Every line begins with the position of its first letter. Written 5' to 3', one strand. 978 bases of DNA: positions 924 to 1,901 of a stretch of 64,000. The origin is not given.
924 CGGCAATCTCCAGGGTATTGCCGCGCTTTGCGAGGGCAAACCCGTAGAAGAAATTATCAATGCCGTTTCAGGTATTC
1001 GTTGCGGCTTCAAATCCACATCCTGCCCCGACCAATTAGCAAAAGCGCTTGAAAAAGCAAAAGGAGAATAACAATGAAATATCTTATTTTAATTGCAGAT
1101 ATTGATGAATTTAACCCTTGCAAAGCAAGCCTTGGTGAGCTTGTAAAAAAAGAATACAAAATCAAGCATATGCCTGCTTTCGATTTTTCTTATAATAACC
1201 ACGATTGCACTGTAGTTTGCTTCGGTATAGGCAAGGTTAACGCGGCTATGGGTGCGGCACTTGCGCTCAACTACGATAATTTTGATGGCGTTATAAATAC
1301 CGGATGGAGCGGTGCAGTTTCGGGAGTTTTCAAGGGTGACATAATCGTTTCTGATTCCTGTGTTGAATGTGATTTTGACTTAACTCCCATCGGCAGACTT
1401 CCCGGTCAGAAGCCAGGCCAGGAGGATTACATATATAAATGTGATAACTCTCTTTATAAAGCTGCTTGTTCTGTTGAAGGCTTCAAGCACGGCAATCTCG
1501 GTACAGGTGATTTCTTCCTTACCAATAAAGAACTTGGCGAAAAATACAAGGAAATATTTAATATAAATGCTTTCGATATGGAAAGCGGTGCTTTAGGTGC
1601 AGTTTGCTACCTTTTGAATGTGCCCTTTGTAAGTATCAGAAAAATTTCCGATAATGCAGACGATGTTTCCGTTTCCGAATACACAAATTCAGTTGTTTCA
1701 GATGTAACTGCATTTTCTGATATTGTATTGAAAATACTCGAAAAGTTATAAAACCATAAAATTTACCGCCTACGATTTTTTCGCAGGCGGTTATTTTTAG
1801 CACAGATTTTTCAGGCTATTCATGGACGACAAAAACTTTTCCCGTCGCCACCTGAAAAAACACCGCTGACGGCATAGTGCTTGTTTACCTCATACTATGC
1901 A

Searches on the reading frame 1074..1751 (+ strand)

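Call 90: search_protein_families(library=pfam, proteins=[window:1074-1751:+], max_evalue=0.00001)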
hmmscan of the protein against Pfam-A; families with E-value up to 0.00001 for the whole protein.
window:1074-1751:+ (225 aa): 1 family
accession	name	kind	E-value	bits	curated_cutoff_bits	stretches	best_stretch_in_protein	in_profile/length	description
PF01048.26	PNP_UDP_1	-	2e-24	86.7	25.1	1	3-222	2-232/233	Phosphorylase superfamily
